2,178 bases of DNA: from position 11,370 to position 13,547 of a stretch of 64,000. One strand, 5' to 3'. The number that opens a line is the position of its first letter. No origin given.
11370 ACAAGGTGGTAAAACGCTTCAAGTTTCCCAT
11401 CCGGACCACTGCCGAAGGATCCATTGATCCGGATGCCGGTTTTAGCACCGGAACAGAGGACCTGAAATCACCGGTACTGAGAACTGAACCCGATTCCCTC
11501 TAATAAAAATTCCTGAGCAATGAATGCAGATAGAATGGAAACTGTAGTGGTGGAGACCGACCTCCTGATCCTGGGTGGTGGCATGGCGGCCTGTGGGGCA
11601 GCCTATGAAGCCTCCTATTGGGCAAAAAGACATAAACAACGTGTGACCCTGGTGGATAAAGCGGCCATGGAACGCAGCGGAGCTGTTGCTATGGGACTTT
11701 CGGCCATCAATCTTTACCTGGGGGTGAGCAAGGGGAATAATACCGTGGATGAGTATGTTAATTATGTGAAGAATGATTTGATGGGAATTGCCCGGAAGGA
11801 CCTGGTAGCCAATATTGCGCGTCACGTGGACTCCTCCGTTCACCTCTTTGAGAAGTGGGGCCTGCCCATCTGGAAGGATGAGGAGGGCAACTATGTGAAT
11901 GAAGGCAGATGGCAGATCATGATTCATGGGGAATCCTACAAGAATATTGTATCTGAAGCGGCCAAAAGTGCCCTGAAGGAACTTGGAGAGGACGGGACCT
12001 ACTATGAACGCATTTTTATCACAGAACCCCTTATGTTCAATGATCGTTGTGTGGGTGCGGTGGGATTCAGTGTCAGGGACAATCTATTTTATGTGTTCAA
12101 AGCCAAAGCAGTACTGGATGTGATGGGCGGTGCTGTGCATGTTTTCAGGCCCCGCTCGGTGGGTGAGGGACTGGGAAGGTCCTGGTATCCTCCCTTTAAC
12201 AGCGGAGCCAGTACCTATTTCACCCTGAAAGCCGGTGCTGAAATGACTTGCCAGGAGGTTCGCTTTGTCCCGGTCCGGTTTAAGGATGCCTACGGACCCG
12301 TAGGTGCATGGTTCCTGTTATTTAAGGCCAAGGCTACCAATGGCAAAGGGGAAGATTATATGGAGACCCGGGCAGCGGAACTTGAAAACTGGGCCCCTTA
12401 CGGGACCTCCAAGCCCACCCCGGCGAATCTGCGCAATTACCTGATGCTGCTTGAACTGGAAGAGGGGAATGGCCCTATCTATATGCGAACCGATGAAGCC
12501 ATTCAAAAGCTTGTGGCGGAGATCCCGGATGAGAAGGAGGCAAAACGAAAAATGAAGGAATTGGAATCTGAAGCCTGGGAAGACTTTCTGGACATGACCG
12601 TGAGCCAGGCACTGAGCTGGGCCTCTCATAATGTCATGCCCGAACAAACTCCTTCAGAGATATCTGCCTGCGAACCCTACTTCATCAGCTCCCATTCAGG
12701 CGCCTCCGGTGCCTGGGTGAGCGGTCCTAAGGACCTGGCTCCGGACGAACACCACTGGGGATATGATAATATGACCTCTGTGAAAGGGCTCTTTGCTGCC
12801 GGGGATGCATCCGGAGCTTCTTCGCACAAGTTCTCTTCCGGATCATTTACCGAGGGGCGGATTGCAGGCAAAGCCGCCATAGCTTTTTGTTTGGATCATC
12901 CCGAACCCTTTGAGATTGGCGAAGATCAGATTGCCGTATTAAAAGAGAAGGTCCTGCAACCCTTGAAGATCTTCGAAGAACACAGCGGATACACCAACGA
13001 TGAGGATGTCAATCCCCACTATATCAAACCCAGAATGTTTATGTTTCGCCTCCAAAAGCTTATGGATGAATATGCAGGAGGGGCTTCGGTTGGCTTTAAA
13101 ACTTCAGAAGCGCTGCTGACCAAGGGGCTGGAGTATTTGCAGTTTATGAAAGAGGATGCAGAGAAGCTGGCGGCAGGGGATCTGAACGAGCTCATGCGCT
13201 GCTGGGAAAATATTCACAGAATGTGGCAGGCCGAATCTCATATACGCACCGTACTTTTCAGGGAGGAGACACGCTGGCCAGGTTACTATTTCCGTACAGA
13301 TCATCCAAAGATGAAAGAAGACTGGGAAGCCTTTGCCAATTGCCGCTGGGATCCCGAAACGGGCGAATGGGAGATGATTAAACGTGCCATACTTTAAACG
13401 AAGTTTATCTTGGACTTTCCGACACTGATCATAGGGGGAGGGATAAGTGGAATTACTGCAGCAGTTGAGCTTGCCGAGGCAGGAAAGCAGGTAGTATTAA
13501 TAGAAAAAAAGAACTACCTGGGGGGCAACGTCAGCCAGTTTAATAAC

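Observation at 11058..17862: Complete aprBA-qmoABC dissimilatory APS-reductase module in a Bacteroidota-style chromosome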

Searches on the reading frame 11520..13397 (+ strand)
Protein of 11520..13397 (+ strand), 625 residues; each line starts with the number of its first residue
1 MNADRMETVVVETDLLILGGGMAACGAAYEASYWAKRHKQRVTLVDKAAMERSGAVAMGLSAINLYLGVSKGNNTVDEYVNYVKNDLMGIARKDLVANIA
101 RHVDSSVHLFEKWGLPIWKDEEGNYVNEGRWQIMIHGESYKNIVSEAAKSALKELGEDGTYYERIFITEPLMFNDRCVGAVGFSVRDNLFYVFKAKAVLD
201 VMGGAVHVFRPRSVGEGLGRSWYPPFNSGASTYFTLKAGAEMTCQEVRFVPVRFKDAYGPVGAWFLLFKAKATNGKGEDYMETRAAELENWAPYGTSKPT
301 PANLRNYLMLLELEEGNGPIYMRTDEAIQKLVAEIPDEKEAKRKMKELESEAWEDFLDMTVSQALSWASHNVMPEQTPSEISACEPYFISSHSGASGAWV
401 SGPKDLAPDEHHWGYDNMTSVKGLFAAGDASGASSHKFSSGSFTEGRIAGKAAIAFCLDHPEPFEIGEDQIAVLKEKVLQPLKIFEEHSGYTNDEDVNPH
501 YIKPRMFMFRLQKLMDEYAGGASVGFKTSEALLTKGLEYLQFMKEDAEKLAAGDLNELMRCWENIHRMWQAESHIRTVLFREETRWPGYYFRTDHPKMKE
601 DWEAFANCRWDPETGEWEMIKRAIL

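Call 3: search_protein_families(library=ncbifam, proteins=[window:11520-13397:+])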
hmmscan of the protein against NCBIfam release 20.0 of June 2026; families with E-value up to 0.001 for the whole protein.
window:11520-13397:+ (625 aa): 15 families
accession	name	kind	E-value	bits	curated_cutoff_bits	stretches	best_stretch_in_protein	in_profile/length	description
TIGR02061.1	aprA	equivalog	2.3e-258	858.8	641.75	1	14-622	1-610/616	adenylyl-sulfate reductase subunit alpha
NF005331.0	PRK06854.1-2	equivalog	1.7e-117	393.3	557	1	6-620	3-550/563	adenylyl-sulfate reductase subunit alpha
NF006131.0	PRK08275.1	equivalog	1.4e-54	185.4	587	1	5-624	3-552/577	fumarate reductase/succinate dehydrogenase flavoprotein subunit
NF010374.0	PRK13800.1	equivalog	3.2e-33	115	1196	2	7-281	8-279/898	fumarate reductase/succinate dehydrogenase flavoprotein subunit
NF004724.0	PRK06069.1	subfamily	5.4e-17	61.2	826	1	10-210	3-204/577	succinate dehydrogenase/fumarate reductase flavoprotein subunit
NF004900.0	PRK06263.1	equivalog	2.5e-16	59.4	718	2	8-209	3-201/546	fumarate reductase (CoM/CoB) subunit TfrA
NF005866.0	PRK07803.1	equivalog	2.8e-11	42.3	819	1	418-616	402-590/631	fumarate reductase/succinate dehydrogenase flavoprotein subunit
TIGR01812.1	sdhA_frdA_Gneg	subfamily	1.3e-10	40.5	567.3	1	14-211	1-196/568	succinate dehydrogenase or fumarate reductase, flavoprotein subunit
NF006686.0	PRK09231.1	equivalog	2e-07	30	854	1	10-212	3-203/598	fumarate reductase (quinol) flavoprotein subunit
NF004613.0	PRK05945.1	equivalog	2.9e-06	26.2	824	1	11-213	2-204/575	succinate dehydrogenase/fumarate reductase flavoprotein subunit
NF005867.0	PRK07804.1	equivalog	1.6e-05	23.4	639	0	498-614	432-535/548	L-aspartate oxidase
TIGR00551.1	nadB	equivalog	0.00017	20.4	452.75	0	13-211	3-194/489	L-aspartate oxidase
TIGR01816.1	sdhA_forward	equivalog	0.00023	19.4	727.35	0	15-210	5-204/584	succinate dehydrogenase flavoprotein subunit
TIGR01176.1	fum_red_Fp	equivalog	0.00036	19.3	932.7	0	11-211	2-200/580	fumarate reductase (quinol) flavoprotein subunit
NF005636.0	PRK07395.1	subfamily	0.00085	17.7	723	0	541-606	481-545/560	L-aspartate oxidase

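Call 4: search_protein_families(library=pfam, proteins=[window:11520-13397:+])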
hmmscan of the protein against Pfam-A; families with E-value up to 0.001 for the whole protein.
window:11520-13397:+ (625 aa): 2 families
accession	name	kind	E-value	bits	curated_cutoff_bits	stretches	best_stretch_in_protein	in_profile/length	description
PF00890.30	FAD_binding_2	-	1.1e-12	48.4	20.4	1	14-251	1-251/414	FAD binding domain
PF01266.30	DAO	-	0.00099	19.2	27.9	0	14-49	1-32/353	FAD dependent oxidoreductase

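Call 5: find_homologous_proteins(query=window:11520-13397:+)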
Query window:11520-13397:+ (625 aa): 8000 proteins with E <= 0.001 among 8000 candidates; the best 120 are listed.
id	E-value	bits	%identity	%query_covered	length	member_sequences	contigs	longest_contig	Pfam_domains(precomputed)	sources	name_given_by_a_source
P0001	0.0e+0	1457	100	100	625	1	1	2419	PF00890.31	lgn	-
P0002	0.0e+0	1420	96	100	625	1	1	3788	PF00890.31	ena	-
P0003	0.0e+0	1393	95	100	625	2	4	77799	PF00890.31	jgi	-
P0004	0.0e+0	1356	91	100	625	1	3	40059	PF00890.31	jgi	-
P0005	0.0e+0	1355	91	100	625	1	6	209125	PF00890.31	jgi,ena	-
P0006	0.0e+0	1355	91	100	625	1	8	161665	PF00890.31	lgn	-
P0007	0.0e+0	1354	91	100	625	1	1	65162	PF00890.31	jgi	-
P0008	0.0e+0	1354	92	100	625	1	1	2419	PF00890.31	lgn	-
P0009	0.0e+0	1354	91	100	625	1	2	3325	PF00890.31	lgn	-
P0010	0.0e+0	1353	91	100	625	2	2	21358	PF00890.31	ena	-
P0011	0.0e+0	1353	91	100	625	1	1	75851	PF00890.31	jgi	-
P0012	0.0e+0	1353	91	100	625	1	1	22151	PF00890.31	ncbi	-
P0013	0.0e+0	1353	91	100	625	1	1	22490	PF00890.31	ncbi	-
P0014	0.0e+0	1351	91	100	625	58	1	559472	PF00890.31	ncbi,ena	-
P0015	0.0e+0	1349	91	100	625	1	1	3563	PF00890.31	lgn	-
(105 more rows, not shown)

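Call 6: find_related_loci(query=window:11520-13397:+, collection=genome_contigs, flank=10000)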
Query window:11520-13397:+ (625 aa) in genome_contigs; peptide patterns used: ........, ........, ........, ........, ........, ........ (x = any residue, [..] = any of these).
298 stretches matched a pattern; 187 encode a relative of the query (tblastn E <= 1e-3); the best 80 are kept; 80 distinct loci.
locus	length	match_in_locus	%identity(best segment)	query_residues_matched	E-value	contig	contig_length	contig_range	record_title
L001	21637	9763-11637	92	1-625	0e+0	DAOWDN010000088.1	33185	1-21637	MAG TPA_asm: Bacteroidia bacterium isolate CSMAG_1914 CSMAG_1914_k141_1359689_length_33185_cov_14.9992, whole genome sho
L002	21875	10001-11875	91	1-625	0e+0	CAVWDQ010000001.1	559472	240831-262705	MAG: uncultured Bacteroidales bacterium isolate MFD03804.bin.2.147 genome assembly, contig: contig_10249, whole genome s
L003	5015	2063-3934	91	1-624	0e+0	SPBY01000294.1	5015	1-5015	MAG: Bacteroidia bacterium isolate das_tool.concoct.150 k141_2840782, whole genome shotgun sequence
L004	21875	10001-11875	88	1-625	0e+0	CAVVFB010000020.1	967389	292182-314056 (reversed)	MAG: uncultured Bacteroidetes bacterium isolate MFD04716.bin.2.43 genome assembly, contig: contig_8153, whole genome sho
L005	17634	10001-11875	83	1-624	0e+0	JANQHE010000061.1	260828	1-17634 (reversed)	MAG: Bacteroidales bacterium isolate PL23b_bin.85 k99_3309895, whole genome shotgun sequence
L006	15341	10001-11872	85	1-624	0e+0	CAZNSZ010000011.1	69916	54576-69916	MAG TPA_asm: uncultured Bacteroides sp. isolate binchicken_co176_102 genome assembly, contig: NODE_81_length_69916_cov_1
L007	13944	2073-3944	82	1-624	0e+0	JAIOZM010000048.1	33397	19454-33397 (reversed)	MAG: Bacteroidales bacterium isolate Tobar13.5m-G9 Tobar13-5m-C1465, whole genome shotgun sequence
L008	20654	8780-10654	84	1-624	0e+0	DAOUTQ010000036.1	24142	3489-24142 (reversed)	MAG TPA_asm: Bacteroidales bacterium isolate CSMAG_801 CSMAG_801_k141_1026923_length_24142_cov_8.0000, whole genome shot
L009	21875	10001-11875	84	1-624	0e+0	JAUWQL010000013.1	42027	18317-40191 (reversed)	MAG: Bacteroidales bacterium isolate CSMAG_2501 CSMAG_2501_k141_395506_length_42027_cov_13.9932, whole genome shotgun se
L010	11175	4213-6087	84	1-624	0e+0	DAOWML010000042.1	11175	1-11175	MAG TPA_asm: Bacteroidales bacterium isolate CSMAG_3001 CSMAG_3001_k141_158750_length_11175_cov_31.5627, whole genome sh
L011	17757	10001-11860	83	6-624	0e+0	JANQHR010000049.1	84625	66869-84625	MAG: Bacteroidales bacterium isolate PL24a_bin.19 k99_5935604, whole genome shotgun sequence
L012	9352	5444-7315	83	2-624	0e+0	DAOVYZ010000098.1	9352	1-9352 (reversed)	MAG TPA_asm: Bacteroidales bacterium isolate CSMAG_1796 CSMAG_1796_k141_6432113_length_9352_cov_7.0000, whole genome sho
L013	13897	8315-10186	83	1-624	0e+0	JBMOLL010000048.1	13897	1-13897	MAG: Bacteroidota bacterium isolate Betzabe_MAG023 MAG023_48, whole genome shotgun sequence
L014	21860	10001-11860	84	6-624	0e+0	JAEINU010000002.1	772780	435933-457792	MAG: Bacteroidales bacterium isolate MAG12 NODE_3_length_772780_cov_61.558827, whole genome shotgun sequence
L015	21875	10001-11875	83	1-624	0e+0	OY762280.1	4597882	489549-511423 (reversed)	MAG: Bacteroidales bacterium isolate 20329f36-1aa7-4b1c-baf8-c582a14de254 genome assembly, chromosome: 1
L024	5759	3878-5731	76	4-625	0e+0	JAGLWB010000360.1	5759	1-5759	MAG: Bacteroidales bacterium isolate RS_12_1 ZL285.bin.1.fa_360, whole genome shotgun sequence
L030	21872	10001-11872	80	1-624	0e+0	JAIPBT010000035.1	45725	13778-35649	MAG: Bacteroidales bacterium isolate Tobar14m-G12 Tobar14m-C480, whole genome shotgun sequence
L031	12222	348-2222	82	1-625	0e+0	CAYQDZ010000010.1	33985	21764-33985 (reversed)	MAG TPA_asm: uncultured Bacteroidales bacterium isolate binchicken_co116_374 genome assembly, contig: NODE_1063_length_3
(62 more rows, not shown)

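Call 23: search_protein_families(library=pfam, proteins=[L030:6628-7443:+, L030:7447-8097:+, L030:8305-9396:+, L030:16742-18205:+, L024:2013-3302:+, L013:6334-7089:+, L013:7091-7456:+, L012:3154-4152:+, L005:16734-17111:-, L002:8077-9369:-], max_evalue=0.00001)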
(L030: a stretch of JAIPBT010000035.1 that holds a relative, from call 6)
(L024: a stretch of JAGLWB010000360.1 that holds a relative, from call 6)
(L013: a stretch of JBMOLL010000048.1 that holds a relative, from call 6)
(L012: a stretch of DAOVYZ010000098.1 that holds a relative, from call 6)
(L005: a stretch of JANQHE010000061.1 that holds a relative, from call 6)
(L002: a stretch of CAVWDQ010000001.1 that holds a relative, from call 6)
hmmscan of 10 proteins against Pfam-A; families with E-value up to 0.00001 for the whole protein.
L030:6628-7443:+ (271 aa): 3 families
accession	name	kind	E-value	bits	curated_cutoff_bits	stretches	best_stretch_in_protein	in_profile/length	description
PF00924.24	MS_channel_2nd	-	2.2e-22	79.3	20.2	1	104-169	2-67/68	Mechanosensitive ion channel, beta-domain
PF21082.3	MS_channel_3rd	-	8.9e-17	61.7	21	1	176-258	1-88/88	Mechanosensitive ion channel MscS, C-terminal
PF05552.17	MS_channel_1st_1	-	1.9e-08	34.5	22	1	12-52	8-48/50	Mechanosensitive ion channel, conserved TM helix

L030:7447-8097:+ (216 aa): 1 family
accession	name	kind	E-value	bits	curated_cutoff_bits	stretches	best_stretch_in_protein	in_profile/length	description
PF17784.7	Sulfotransfer_4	-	1.8e-36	126.4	22.8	2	4-107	1-121/215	Sulfotransferase domain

L030:8305-9396:+ (363 aa): 2 families
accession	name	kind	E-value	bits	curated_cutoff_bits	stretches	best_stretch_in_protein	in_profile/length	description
PF01595.25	CNNM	-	7.3e-29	101.2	28.4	1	8-179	3-181/181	Cyclin M transmembrane N-terminal domain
PF00571.33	CBS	-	1.4e-09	38.5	24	0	262-314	3-56/57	CBS domain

L030:16742-18205:+ (487 aa): 2 families
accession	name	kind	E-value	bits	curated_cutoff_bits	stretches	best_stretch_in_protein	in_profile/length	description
PF22740.1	PapZ_C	-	1.9e-30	106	27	1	358-483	1-120/121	RapZ C-terminal domain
PF01636.29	APH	-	6.3e-13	49.5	23.2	1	35-262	2-230/239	Phosphotransferase enzyme family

L024:2013-3302:+ (429 aa): 2 families
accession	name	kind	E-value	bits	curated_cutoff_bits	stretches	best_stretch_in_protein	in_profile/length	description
PF07075.17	NamZ_N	-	6.9e-79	264.4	26.9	1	102-280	22-202/203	Exo-beta-N-acetylmuramidase NamZ, N-terminal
PF20732.2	NamZ_C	-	2.7e-29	103.4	25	1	285-425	2-152/152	Exo-beta-N-acetylmuramidase NamZ, C-terminal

L013:6334-7089:+ (251 aa): 1 family
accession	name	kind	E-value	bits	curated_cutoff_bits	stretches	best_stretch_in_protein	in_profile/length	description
PF11750.13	DUF3307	-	1.8e-22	80.1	23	1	11-112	1-110/127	Protein of unknown function (DUF3307)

L013:7091-7456:+ (121 aa): 1 family
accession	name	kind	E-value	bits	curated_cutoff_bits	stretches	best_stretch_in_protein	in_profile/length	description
PF02152.23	FolB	-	1.1e-33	116.5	31.8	1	4-116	1-113/113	Dihydroneopterin aldolase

L012:3154-4152:+ (332 aa): 0 families

L005:16734-17111:- (125 aa): 1 family
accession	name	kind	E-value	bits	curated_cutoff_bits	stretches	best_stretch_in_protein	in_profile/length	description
PF09345.15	SiaC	-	4.9e-29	100.9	24.5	1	6-118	1-118/120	SiaC family regulatory phosphoprotein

L002:8077-9369:- (430 aa): 0 families

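Call 27: search_solved_structures(query=window:11520-13397:+, show_alignments=2, max_evalue=1e-20)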
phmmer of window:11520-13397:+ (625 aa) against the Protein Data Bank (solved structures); distinct sequences matched with E-value up to 1e-20: 4.
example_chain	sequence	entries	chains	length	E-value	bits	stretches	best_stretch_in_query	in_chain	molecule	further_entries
1jnr_A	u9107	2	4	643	2.2e-230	769.8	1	2-619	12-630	adenylylsulfate reductase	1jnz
2fja_A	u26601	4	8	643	5.6e-230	768.4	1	2-619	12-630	adenylylsulfate reductase, subunit A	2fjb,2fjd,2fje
3gyx_A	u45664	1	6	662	6.3e-184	616.3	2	126-622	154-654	Adenylylsulfate Reductase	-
8a8o_A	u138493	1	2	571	1.1e-91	311.5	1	10-622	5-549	Alpha-subunit of the PAPS reductase from Methanothermococcus thermolithotrophicus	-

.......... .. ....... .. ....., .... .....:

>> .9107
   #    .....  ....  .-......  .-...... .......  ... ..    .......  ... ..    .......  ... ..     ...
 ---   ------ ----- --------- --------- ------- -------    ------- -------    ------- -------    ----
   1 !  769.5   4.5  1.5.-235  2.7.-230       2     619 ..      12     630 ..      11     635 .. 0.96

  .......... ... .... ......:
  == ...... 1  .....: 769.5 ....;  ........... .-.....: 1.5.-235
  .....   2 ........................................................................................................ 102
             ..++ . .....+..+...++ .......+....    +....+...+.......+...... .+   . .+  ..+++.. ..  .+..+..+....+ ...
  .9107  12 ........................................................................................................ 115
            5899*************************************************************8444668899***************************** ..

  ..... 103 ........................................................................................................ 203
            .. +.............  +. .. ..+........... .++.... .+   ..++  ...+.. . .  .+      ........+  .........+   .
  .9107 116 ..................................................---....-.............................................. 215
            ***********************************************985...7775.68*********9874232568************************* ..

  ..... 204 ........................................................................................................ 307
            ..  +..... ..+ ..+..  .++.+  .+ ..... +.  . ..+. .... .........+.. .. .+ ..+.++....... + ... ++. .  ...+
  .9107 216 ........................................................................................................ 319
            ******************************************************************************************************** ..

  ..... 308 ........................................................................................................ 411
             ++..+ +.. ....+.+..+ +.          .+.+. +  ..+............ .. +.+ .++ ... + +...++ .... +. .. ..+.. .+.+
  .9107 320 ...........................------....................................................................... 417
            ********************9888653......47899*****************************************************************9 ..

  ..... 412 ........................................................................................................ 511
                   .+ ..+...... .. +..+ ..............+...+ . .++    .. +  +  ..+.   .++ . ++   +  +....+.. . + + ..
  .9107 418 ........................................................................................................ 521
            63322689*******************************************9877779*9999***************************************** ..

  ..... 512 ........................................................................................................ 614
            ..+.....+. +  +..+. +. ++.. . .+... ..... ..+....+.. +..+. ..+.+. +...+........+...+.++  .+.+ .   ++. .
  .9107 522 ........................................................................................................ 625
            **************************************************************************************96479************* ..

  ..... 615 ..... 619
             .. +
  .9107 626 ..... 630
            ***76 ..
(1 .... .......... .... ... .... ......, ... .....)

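Call 38: find_encoding_contigs(protein=P0003, flank=10000, max_places=3)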
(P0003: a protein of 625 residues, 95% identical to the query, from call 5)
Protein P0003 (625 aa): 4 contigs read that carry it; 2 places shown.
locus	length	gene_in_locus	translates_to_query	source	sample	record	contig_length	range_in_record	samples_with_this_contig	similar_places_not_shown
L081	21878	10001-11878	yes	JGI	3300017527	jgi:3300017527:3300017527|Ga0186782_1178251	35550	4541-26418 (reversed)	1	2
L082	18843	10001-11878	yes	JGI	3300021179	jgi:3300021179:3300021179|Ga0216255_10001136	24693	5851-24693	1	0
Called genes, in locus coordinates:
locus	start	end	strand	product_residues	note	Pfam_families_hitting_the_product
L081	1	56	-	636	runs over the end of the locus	PF00501:AMP-binding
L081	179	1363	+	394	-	PF00144:Beta-lactamase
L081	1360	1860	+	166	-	-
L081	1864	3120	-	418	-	PF00709:Adenylsucc_synt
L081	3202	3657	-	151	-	PF01475:FUR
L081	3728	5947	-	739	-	PF13328:HD_4, PF01966:HD, PF04607:RelA_SpoT, PF02824:TGS, PF28438:RelA_RIS, PF13291:ACT_4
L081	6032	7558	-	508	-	PF00041:fn3 (faint), PF13585:CHU_C (weak)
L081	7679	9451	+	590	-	PF00654:Voltage_CLC, PF00571:CBS (weak)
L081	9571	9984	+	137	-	PF00037:Fer4 (faint), PF12800:Fer4_4 (faint), PF12838:Fer4_7, PF13187:Fer4_9 (weak), PF12139:APS-reductase_C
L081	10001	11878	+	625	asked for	PF00890:FAD_binding_2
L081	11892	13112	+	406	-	PF00890:FAD_binding_2, PF01266:DAO, PF01494:FAD_binding_3 (weak), PF07992:Pyr_redox_2 (faint), PF12831:FAD_oxidored, PF13450:NAD_binding_8, PF00037:Fer4 (faint)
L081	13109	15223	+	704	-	PF00037:Fer4 (faint), PF00890:FAD_binding_2 (weak), PF01266:DAO, PF07992:Pyr_redox_2, PF12831:FAD_oxidored, PF13450:NAD_binding_8, PF13187:Fer4_9 (weak), PF02662:FlpD, +4 more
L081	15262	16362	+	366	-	PF13183:Fer4_8, PF13187:Fer4_9 (weak), PF27541:CitB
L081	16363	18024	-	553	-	PF01869:BcrAD_BadFG (weak), PF22198:GKRP_SIS_2 (faint), PF22645:GKRP_SIS_N, PF01380:SIS (weak)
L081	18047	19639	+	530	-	PF02638:GHL10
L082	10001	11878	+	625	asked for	PF00890:FAD_binding_2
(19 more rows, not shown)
